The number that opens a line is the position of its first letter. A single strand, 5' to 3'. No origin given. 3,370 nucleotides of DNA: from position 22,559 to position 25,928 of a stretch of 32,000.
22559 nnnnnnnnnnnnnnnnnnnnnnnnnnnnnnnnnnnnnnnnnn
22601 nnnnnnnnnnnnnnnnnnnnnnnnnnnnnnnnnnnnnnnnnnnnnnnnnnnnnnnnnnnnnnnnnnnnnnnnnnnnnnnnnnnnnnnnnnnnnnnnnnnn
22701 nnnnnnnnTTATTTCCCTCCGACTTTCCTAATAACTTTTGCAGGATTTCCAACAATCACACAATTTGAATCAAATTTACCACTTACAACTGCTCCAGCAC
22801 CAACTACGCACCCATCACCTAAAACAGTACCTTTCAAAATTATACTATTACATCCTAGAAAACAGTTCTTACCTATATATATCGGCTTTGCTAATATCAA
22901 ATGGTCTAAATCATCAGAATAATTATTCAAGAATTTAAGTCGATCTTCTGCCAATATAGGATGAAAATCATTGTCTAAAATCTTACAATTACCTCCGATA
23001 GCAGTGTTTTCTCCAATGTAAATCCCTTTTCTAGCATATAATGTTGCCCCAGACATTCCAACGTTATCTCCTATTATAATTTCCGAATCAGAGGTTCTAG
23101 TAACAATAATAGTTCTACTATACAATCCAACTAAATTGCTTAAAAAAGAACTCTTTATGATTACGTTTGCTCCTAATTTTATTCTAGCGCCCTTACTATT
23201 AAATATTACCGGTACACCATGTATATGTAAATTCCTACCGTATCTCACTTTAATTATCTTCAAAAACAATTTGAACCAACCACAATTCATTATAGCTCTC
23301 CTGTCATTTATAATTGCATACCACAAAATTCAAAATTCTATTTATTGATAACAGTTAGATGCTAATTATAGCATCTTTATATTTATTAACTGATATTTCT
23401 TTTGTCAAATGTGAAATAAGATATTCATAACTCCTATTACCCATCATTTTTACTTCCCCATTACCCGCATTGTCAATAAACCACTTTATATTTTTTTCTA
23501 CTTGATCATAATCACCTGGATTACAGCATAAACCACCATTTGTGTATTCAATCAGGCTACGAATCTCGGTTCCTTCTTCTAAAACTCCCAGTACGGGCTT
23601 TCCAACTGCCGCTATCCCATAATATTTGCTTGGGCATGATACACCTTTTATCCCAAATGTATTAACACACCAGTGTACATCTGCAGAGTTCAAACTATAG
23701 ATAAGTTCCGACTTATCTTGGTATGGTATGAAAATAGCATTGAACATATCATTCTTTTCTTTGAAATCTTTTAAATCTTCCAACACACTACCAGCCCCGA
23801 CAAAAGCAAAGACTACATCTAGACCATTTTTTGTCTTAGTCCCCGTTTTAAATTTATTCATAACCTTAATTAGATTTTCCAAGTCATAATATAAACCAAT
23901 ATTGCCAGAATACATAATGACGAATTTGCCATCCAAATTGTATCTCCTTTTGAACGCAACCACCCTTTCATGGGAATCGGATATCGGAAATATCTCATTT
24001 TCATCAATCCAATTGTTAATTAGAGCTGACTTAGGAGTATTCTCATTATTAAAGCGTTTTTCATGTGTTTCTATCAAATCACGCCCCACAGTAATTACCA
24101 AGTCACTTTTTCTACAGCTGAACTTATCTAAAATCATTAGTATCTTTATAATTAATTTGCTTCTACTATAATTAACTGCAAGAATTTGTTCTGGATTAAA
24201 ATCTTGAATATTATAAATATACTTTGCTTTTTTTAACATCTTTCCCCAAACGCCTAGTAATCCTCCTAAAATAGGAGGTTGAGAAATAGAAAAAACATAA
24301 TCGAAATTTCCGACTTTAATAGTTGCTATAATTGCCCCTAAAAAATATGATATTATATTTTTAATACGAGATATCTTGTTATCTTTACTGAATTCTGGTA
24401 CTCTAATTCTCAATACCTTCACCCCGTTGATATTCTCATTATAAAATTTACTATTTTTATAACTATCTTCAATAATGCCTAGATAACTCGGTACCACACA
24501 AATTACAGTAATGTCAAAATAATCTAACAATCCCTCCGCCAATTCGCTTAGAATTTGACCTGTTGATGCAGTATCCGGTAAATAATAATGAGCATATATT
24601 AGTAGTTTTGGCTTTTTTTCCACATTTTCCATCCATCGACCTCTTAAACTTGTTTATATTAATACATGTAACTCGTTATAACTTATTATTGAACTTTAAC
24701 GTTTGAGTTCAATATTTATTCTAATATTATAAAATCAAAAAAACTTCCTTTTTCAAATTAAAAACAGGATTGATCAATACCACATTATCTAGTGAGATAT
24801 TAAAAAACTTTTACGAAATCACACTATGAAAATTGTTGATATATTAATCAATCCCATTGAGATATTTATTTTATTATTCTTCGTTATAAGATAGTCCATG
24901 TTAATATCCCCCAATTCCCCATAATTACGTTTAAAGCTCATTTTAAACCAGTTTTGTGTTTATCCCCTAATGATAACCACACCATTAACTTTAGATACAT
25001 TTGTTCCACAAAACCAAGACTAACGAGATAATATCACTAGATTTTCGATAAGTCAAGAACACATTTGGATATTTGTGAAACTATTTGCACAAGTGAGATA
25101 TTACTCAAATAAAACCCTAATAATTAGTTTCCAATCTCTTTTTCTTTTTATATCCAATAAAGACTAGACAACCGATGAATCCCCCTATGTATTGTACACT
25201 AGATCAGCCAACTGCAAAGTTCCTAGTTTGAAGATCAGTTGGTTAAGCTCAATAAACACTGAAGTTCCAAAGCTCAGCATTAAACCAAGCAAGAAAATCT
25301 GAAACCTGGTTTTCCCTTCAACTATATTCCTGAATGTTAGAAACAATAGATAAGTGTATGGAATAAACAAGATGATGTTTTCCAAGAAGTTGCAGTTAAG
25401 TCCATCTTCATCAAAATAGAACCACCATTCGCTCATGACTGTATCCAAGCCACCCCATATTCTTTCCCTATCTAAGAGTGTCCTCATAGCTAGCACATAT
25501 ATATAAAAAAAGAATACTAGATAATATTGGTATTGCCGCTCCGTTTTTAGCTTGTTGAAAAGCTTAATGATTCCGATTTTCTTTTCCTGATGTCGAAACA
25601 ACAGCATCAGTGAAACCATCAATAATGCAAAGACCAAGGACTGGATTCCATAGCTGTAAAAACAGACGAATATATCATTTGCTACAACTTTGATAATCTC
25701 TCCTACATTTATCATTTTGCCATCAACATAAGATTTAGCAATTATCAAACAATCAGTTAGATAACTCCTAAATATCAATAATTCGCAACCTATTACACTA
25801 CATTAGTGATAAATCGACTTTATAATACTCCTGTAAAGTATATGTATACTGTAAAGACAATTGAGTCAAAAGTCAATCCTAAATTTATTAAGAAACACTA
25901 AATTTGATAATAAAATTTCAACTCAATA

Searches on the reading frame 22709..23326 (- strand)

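Call 6: search_protein_families(library=pfam, proteins=[window:22709-23326:-], max_evalue=0.001)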
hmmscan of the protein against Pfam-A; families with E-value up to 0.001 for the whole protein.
window:22709-23326:- (205 aa): 3 families
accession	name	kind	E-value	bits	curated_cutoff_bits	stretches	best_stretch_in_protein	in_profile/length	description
PF00132.30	Hexapep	-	9.3e-12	44.6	27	1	149-183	2-36/36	Bacterial transferase hexapeptide (six repeats)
PF14602.12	Hexapep_2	-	1.7e-11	44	27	1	148-181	1-32/34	Hexapeptide repeat of succinyl-transferase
PF25084.1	LbH_EIF2B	-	9e-06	26.1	54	0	146-198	19-70/105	EIF2B subunit epsilon LbH domain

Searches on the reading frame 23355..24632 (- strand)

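Call 6: search_protein_families(library=pfam, proteins=[window:23355-24632:-], max_evalue=0.001)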
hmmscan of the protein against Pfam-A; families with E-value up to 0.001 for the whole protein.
window:23355-24632:- (425 aa): 1 family
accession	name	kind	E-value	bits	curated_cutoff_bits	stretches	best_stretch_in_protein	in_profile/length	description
PF00534.26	Glycos_transf_1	-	2e-06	27.9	26.4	1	232-400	10-168/172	Glycosyl transferases group 1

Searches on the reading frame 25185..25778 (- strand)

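Call 6: search_protein_families(library=pfam, proteins=[window:25185-25778:-], max_evalue=0.001)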
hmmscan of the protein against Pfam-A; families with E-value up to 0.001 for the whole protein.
window:25185-25778:- (197 aa): 1 family
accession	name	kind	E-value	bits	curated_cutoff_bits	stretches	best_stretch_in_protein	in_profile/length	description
PF04892.17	VanZ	-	8.1e-09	36.6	30.1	1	49-197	3-112/126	VanZ like family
